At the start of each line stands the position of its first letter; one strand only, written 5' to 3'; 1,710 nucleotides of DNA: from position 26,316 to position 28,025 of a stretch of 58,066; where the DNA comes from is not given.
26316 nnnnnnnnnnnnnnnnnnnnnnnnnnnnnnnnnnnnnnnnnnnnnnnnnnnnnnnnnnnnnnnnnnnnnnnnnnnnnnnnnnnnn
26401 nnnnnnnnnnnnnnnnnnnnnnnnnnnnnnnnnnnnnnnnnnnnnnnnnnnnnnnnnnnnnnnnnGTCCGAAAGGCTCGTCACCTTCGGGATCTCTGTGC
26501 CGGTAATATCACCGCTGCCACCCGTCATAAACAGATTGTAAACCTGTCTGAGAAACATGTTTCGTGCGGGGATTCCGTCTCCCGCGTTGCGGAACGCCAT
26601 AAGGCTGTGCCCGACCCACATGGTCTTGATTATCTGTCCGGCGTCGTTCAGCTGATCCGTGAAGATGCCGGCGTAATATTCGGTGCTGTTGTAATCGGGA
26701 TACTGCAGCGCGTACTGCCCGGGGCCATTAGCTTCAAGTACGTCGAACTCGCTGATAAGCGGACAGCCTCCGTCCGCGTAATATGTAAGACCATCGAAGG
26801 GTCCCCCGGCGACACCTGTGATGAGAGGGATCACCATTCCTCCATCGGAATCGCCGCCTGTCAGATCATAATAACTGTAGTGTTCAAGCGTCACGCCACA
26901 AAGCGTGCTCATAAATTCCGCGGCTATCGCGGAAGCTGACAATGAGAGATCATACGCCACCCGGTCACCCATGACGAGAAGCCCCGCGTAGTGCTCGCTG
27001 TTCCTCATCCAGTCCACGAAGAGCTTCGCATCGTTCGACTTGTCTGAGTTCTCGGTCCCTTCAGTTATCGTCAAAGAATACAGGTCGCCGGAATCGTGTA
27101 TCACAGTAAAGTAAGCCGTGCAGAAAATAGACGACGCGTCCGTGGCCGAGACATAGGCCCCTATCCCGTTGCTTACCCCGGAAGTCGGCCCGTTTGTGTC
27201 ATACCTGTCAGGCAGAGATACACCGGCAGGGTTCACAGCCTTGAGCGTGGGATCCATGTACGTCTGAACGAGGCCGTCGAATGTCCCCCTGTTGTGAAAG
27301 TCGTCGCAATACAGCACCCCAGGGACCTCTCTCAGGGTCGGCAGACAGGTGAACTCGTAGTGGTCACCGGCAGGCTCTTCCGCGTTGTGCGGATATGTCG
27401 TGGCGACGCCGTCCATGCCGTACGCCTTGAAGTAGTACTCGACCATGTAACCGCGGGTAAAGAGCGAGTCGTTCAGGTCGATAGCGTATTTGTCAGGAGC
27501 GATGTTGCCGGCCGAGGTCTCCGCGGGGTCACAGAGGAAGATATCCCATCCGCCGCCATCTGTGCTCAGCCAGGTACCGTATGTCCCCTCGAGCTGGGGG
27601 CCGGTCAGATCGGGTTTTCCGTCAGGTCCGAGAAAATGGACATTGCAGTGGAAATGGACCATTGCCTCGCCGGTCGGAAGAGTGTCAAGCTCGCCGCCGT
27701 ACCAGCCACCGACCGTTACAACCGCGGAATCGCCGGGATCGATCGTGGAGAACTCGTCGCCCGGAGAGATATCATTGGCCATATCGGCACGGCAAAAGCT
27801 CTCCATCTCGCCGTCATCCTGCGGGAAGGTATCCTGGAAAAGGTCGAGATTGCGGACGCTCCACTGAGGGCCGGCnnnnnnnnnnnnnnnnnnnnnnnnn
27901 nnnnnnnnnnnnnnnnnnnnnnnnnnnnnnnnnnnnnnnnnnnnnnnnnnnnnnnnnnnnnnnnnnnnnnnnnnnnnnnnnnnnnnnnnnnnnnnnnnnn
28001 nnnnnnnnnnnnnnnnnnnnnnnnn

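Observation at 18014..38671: Tandem array of six ~1030-aa secreted paralogues with no family I can name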

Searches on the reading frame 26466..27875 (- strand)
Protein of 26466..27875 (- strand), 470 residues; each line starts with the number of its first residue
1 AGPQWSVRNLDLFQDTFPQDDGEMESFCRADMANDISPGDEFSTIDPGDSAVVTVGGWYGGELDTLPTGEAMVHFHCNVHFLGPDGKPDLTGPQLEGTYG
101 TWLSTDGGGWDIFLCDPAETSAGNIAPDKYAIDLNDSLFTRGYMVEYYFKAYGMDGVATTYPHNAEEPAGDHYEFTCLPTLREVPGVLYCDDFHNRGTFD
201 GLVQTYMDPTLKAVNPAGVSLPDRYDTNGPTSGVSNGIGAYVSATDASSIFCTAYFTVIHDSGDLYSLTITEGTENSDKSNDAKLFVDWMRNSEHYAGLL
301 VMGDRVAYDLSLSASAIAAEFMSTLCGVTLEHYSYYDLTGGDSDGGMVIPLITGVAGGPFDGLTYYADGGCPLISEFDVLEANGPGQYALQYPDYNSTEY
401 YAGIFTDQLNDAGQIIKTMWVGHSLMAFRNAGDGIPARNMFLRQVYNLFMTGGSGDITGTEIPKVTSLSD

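Call 26: predict_structure(alignment_id=A3)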
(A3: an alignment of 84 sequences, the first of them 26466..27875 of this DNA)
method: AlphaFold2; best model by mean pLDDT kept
length: 470 residues; sequences in the alignment: 84
mean_pLDDT: 92.1   pTM: 0.91
mean pLDDT of the five models: 92.1, 91.3, 90.7, 88.4, 88.3
residues with pLDDT >= 90: 386; 70-90: 63; 50-70: 10; < 50: 11
segments of 3 or more residues with pLDDT < 50: 462-470
pLDDT, mean of each block of 10 residues (from residue 1): 91 96 93 89 89 87 91 97 93 96 96 95 90 96 98 94 94 97 96 93 93 88 95 92 96 98 95 92 98 97 96 96 98 94 89 97 90 76 98 97 98 97 95 92 93 71 43
secondary structure, 60 per line:
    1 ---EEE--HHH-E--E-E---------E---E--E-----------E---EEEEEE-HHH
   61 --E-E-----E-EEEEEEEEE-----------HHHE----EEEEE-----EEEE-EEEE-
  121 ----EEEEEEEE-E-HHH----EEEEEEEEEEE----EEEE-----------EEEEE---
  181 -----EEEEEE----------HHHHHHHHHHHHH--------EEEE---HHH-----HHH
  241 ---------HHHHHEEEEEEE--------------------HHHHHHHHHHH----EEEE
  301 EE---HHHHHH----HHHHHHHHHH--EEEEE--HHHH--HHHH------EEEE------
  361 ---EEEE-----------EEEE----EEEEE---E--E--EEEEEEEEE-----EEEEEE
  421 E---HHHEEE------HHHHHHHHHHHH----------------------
elements in order: E4-6 E51-56 E73-81 E101-105 E111-114 E116-119 E125-132 E143-153 E158-161 E173-177 E186-191 H202-214 E223-226 H250-254 E255-261 H282-292 E297-302 H306-311 H316-325 E328-332 H335-338 H341-344 E351-354 E364-367 E379-382 E387-391 E401-409 E415-421 E428-430 H437-448
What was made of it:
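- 27366..27875 (-): GP3 Ig-like beta sandwich (residues 476-645). It is the most conserved passenger domain and carries LFQD, RADMA.D, PGDS and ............. AF2 in call 26.
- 26490..27365 (-): GP3 flavodoxin/GATase1-like alpha/beta domain plus a small beta sandwich (residues 646-937). It carries LYVDD, PDRYD, DKSND, LLVMGD, GGCP and FDV. DSSP shows alternating strands and helices (call 26).
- Several of these map to strand C-termini or helix N-caps of the alpha/beta domain (call 26).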

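Call 29: fold_search(model_id=the predicted structure, library=pdb)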
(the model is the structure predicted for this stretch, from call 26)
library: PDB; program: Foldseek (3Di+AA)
matches with E <= 10: 766; with E <= 0.001: 6
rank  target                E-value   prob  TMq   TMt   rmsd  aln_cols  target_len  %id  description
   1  5xb7_E                8.9e-05  1.00  0.29  0.21   7.7       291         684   10  GH42 alpha-L-arabinopyranosidase from Bifidobacterium animalis subsp. lactis Bl-04 (released 2017-11-01)
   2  5xb7_C                1.4e-04  1.00  0.29  0.21   7.7       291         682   10  GH42 alpha-L-arabinopyranosidase from Bifidobacterium animalis subsp. lactis Bl-04 (released 2017-11-01)
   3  5xb7_D                1.8e-04  1.00  0.29  0.21   7.6       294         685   10  GH42 alpha-L-arabinopyranosidase from Bifidobacterium animalis subsp. lactis Bl-04 (released 2017-11-01)
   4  5xb7_F                1.9e-04  1.00  0.30  0.21   7.6       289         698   10  GH42 alpha-L-arabinopyranosidase from Bifidobacterium animalis subsp. lactis Bl-04 (released 2017-11-01)
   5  5xb7_A                2.3e-04  1.00  0.30  0.21   7.6       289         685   11  GH42 alpha-L-arabinopyranosidase from Bifidobacterium animalis subsp. lactis Bl-04 (released 2017-11-01)
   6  5xb7_B                5.2e-04  1.00  0.29  0.21   7.7       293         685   10  GH42 alpha-L-arabinopyranosidase from Bifidobacterium animalis subsp. lactis Bl-04 (released 2017-11-01)
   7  4ytg                  1.2e-03  1.00  0.16  0.17   4.0       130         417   16  Crystal structure of Porphyromonas gingivalis peptidylarginine deiminase (PPAD) mutant C351A in complex with dipeptide M (released 2015-07-01)
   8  6i0x_A                1.4e-03  1.00  0.16  0.17   4.0       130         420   16  Porphyromonas gingivalis peptidylarginine deminase (PPAD) mutant G231N/E232T/N235D in complex with Cl-amidine. (released 2019-01-23)
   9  6i0x_B                1.5e-03  1.00  0.16  0.17   4.0       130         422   16  Porphyromonas gingivalis peptidylarginine deminase (PPAD) mutant G231N/E232T/N235D in complex with Cl-amidine. (released 2019-01-23)
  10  5j67_B                1.9e-03  0.28  0.10  0.09  14.0       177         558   10  Structure of Astrotactin-2, a conserved vertebrate-specific and perforin-like membrane protein involved in neuronal de (released 2016-05-25)
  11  5j67_A                2.3e-03  0.25  0.10  0.09  14.2       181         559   10  Structure of Astrotactin-2, a conserved vertebrate-specific and perforin-like membrane protein involved in neuronal de (released 2016-05-25)
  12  4yt9                  2.4e-03  0.99  0.15  0.17  12.3       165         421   15  Crystal structure of Porphyromonas gingivalis peptidylarginine deiminase (PPAD) substrate-unbound. (released 2015-07-15)
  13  5j67_C                2.9e-03  0.25  0.10  0.09  14.0       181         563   10  Structure of Astrotactin-2, a conserved vertebrate-specific and perforin-like membrane protein involved in neuronal de (released 2016-05-25)
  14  5j67_D                3.1e-03  0.28  0.10  0.09  13.8       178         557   10  Structure of Astrotactin-2, a conserved vertebrate-specific and perforin-like membrane protein involved in neuronal de (released 2016-05-25)
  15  5ak7                  3.3e-03  1.00  0.15  0.17   4.0       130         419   16  Structure of wt Porphyromonas gingivalis peptidylarginine deiminase (released 2015-07-22)
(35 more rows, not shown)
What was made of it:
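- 27366..27875 (-): It matches the PPAD IgSF domain over 130 columns at rmsd 4.0 (call 29).
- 26490..27365 (-): The best Foldseek hit is GH42 5xb7: 291 columns, E 9e-5, TMq 0.29 (call 29).
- Closest known: T9SS type A CTD cargo proteins of Bacteroidota. Same: An Ig-like domain in the GPs matches the PPAD IgSF domain structurally (call 29).
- Closest known: GH42 beta-galactosidase / alpha-L-arabinopyranosidase. Same: GH42 is the best structural neighbour of the alpha/beta domain plus small sandwich (291 columns, E 9e-5, call 29).
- The C-terminal half matches the PPAD IgSF domain and GH42, probably its non-catalytic domains B and C (call 29). The best structural match is GH42; if, as I infer, it is to domains B and C, those are its non-catalytic part (call 29). 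The base resembles GH42 at fold level (call 29).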

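Call 39: search_protein_representatives(alignment_id=A5)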
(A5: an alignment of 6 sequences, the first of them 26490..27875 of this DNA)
Query: 6 sequences, 463 profile positions. Proteins with E-value up to 0.001 (for the whole library): 614; up to 1e-10: 424; up to 1e-30: 162. The best 150 are listed.
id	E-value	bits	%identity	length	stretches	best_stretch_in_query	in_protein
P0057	6.2e-223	757.0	-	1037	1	2-458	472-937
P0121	1.7e-175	600.6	-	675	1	1-454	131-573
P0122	1.2e-152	525.3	-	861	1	1-458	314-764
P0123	2.2e-144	498.1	-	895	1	1-462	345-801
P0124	5.0e-144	496.9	-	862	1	1-462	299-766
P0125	5.5e-143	493.5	-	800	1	1-453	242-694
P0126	2.2e-141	488.2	-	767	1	2-454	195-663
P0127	4.3e-141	487.2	-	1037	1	1-451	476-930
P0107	1.4e-140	485.6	-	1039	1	2-463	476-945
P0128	4.4e-138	477.3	-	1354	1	2-454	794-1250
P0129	3.7e-137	474.2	-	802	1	2-461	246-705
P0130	4.5e-137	473.9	-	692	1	2-460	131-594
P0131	6.2e-132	457.0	-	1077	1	2-462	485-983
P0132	1.1e-131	456.3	-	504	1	1-370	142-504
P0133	1.0e-129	449.7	-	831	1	3-455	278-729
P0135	3.6e-126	438.0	-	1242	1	1-461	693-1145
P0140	3.3e-117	408.5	-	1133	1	1-463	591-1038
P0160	4.0e-79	282.9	-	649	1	2-462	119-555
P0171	9.9e-61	222.3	-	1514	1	1-444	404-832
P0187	2.0e-52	194.9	-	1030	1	2-454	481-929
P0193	8.1e-51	189.6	-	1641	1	3-451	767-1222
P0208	1.1e-48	182.6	-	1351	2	126-433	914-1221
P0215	4.4e-47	177.3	-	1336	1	2-449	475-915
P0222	2.2e-44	168.4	-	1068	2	108-451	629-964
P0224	4.2e-43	164.1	-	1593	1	2-448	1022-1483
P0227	9.9e-43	162.9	-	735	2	126-449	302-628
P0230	3.6e-42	161.1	-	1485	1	2-446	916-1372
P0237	5.7e-41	157.1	-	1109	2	122-451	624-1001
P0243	4.9e-39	150.7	-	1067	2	126-459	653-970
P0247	3.4e-38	148.0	-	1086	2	125-455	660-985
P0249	4.6e-37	144.2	-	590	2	127-449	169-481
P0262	2.9e-34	135.0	-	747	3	170-452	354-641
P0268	8.2e-33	130.2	-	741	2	125-413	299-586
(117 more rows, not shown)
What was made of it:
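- The module sits at variable offsets (call 39).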

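Call 40: search_protein_families(library=pfam, proteins=[P0128, P0171, P0193, P0224, P0230, P0215, P0121], max_evalue=0.01)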
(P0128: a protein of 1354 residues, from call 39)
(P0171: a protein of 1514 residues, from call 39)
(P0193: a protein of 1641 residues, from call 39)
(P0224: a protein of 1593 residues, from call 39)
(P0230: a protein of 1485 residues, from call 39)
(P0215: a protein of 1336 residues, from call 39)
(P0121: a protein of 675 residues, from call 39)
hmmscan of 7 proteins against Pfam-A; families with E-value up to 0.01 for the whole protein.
P0128 (1354 aa): 3 families
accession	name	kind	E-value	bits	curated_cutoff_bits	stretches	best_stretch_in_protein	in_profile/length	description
PF13860.13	FlgD_ig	-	7.6e-08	32.7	27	1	1290-1338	24-72/79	FlgD Ig-like domain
PF13585.12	CHU_C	-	6.3e-07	29.9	27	1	1278-1343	17-75/86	CHU_C Type IX secretion signal domain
PF18962.6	Por_Secre_tail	-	1e-06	29.4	27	1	1271-1351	2-74/75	Secretion system C-terminal sorting domain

P0171 (1514 aa): 1 family
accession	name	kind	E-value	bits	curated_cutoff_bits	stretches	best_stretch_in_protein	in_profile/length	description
PF02415.23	Chlam_PMP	-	1.9e-09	37.2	20.6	0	1360-1378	1-19/19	Chlamydia polymorphic membrane protein (Chlamydia_PMP) repeat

P0193 (1641 aa): 5 families
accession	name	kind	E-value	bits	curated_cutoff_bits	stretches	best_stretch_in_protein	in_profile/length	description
PF08309.17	LVIVD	-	5.5e-103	336.5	20.2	10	1285-1324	1-40/42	LVIVD repeat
PF13860.13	FlgD_ig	-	4.6e-08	33.4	27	1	1568-1622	14-69/79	FlgD Ig-like domain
PF13585.12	CHU_C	-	1.1e-06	29.2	27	1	1573-1635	24-80/86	CHU_C Type IX secretion signal domain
PF18962.6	Por_Secre_tail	-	4.5e-06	27.3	27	1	1558-1638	2-74/75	Secretion system C-terminal sorting domain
PF09826.15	Beta_propel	-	0.001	18.5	22.4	0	457-481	326-350/495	Beta propeller domain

P0224 (1593 aa): 4 families
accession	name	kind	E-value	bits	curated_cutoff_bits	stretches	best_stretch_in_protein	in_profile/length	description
PF13585.12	CHU_C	-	1e-05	26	27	1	1516-1580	17-72/86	CHU_C Type IX secretion signal domain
PF13860.13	FlgD_ig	-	8.4e-05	22.9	27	1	1528-1578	24-73/79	FlgD Ig-like domain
PF18962.6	Por_Secre_tail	-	0.00015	22.4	27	1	1509-1590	2-74/75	Secretion system C-terminal sorting domain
PF25523.1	Ig_RIMBP2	-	0.0064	16.9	27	0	349-377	2-30/105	RIMBP2-like, immunoglobulin-like domain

P0230 (1485 aa): 4 families
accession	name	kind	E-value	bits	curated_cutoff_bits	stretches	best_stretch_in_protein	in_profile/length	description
PF06739.17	SBBP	-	3.5e-22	78.5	20.5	1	90-117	2-30/38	Beta-propeller repeat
PF13860.13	FlgD_ig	-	3.3e-06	27.4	27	1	1419-1470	24-73/79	FlgD Ig-like domain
PF18962.6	Por_Secre_tail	-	8e-05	23.3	27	1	1400-1483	2-75/75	Secretion system C-terminal sorting domain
PF13585.12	CHU_C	-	0.0003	21.3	27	1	1414-1472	23-72/86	CHU_C Type IX secretion signal domain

P0215 (1336 aa): 7 families
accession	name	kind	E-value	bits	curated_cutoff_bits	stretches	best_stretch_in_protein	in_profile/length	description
PF24681.1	Kelch_KLHDC2_KLHL20_DRC7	-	4.1e-29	101.9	50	3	1011-1180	13-186/221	KLHDC2/KLHL20/DRC7 Kelch-repeats domain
PF13418.12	Kelch_4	-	4.2e-14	52.7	21.6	0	1195-1227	2-34/49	Galactose oxidase, central domain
PF13415.12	Kelch_3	-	4.6e-12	46.2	22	1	1111-1154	3-47/48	Galactose oxidase, central domain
PF24981.1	Beta-prop_ATRN-LZTR1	-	4.2e-11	43.1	50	1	1033-1159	26-160/289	Attractin/LZTR1 beta-propeller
PF13854.13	Kelch_HCF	-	1.8e-07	31.2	113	0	982-1165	52-257/345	Host cell factor, Kelch-repeats domain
PF18962.6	Por_Secre_tail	-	3.5e-05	24.5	27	1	1252-1333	2-74/75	Secretion system C-terminal sorting domain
PF13860.13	FlgD_ig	-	0.00059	20.2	27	1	1266-1318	18-70/79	FlgD Ig-like domain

P0121 (675 aa): 2 families
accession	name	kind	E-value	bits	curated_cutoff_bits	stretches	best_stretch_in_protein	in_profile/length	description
PF13860.13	FlgD_ig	-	2.5e-10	40.6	27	1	604-662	16-75/79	FlgD Ig-like domain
PF18962.6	Por_Secre_tail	-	8.8e-06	26.4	27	1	592-672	2-74/75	Secretion system C-terminal sorting domain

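Call 43: list_cluster_members(proteins=[P0128, P0171, P0193, P0224, P0230, P0215, P0121, P0135, P0140, P0160])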
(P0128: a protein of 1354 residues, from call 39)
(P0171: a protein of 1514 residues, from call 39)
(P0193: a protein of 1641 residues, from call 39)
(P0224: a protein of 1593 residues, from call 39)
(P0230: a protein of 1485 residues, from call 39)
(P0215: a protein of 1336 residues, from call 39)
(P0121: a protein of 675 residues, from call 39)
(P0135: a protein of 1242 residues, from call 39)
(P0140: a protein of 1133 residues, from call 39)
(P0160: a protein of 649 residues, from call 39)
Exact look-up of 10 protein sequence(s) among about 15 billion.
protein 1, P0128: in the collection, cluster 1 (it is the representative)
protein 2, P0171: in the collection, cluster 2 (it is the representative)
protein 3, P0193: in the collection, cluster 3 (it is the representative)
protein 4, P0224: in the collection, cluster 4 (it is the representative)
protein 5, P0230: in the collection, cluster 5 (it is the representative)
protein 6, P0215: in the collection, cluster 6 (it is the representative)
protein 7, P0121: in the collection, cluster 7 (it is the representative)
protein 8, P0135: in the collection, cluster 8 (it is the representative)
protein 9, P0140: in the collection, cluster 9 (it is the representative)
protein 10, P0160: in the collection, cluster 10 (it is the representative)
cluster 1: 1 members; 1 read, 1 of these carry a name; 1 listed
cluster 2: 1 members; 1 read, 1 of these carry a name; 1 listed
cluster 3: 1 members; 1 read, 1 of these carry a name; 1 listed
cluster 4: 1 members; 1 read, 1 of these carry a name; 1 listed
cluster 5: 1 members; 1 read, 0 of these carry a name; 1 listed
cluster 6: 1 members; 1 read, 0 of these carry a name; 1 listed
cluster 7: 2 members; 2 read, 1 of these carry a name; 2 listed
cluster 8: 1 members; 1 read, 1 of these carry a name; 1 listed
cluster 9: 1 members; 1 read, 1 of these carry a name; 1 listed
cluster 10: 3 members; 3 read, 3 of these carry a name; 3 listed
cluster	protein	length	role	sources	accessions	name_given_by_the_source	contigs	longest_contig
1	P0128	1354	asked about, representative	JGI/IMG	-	hypothetical protein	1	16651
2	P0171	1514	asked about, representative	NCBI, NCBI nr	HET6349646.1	MAG TPA: choice-of-anchor Q domain-containing protein, partial [Candidatus ... | choice-of-anchor Q domain-containing protein [Candidatus Krumholzibacteria bacterium]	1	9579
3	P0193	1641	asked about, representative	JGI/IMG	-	hypothetical protein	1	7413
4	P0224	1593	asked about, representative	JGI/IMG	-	hypothetical protein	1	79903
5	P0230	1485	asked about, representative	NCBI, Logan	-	-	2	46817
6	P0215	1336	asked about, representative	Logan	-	-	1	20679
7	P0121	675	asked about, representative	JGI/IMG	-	hypothetical protein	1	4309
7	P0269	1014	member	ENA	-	-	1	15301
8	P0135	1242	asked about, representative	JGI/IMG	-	hypothetical protein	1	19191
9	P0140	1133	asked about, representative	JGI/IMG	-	hypothetical protein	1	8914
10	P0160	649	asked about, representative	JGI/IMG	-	hypothetical protein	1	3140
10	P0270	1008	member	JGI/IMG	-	hypothetical protein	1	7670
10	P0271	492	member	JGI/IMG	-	hypothetical protein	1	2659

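Call 60: fold_search(model_id=the predicted structure, library=viral)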
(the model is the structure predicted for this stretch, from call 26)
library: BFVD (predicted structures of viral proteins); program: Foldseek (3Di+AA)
matches with E <= 10: 579; with E <= 0.001: 2
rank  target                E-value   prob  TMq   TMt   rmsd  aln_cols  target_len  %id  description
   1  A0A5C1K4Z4            2.2e-06  1.00  0.30  0.26  18.1       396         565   11  (no name in the UniProt tables at hand)
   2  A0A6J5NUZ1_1          7.4e-04  0.89  0.29  0.14  35.7       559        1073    8  Peptidoglycan binding-like [uncultured Caudovirales phage]
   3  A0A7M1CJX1            1.5e-03  0.57  0.24  0.16  23.2       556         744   10  (no name in the UniProt tables at hand)
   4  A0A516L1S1            2.9e-03  0.80  0.15  0.10  13.4       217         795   12  (no name in the UniProt tables at hand)
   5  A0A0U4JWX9            3.9e-03  0.21  0.16  0.13  20.0       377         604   10  (no name in the UniProt tables at hand)
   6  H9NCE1                4.9e-03  0.30  0.09  0.05  15.4       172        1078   13  (no name in the UniProt tables at hand)
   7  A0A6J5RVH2            7.9e-03  0.69  0.13  0.22   9.3       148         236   13  Uncharacterized protein [uncultured Caudovirales phage]
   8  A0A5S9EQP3            1.0e-02  0.47  0.11  0.09  13.3       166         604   10  Uncharacterized protein [Tenacibaculum phage PTm5]
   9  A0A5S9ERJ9            1.4e-02  0.51  0.13  0.21  11.9       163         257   10  Uncharacterized protein [Tenacibaculum phage PTm1]
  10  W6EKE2                1.6e-02  0.16  0.17  0.18  15.8       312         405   10  Lysophospholipase L1-like esterase [Rhizobium phage vB_RglS_P106B]
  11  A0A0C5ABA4            2.0e-02  0.57  0.13  0.34   8.2       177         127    7  Uncharacterized protein [Cyanophage P-TIM40]
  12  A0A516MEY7            3.1e-02  0.66  0.16  0.38   8.4       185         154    9  (no name in the UniProt tables at hand)
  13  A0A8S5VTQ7            4.1e-02  0.13  0.09  0.05  14.6       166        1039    9  Uncharacterized protein [Ackermannviridae sp.]
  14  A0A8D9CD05            4.9e-02  0.21  0.12  0.06  12.2       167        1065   14  Gp264 [uncultured marine phage]
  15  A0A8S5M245            7.0e-02  0.08  0.08  0.09  14.2       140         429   14  Uncharacterized protein [Siphoviridae sp. cttDR14]
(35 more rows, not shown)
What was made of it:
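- Tried and rejected: Foldseek of the C-terminal half against viral structures (BFVD) gave nothing interpretable (call 60).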
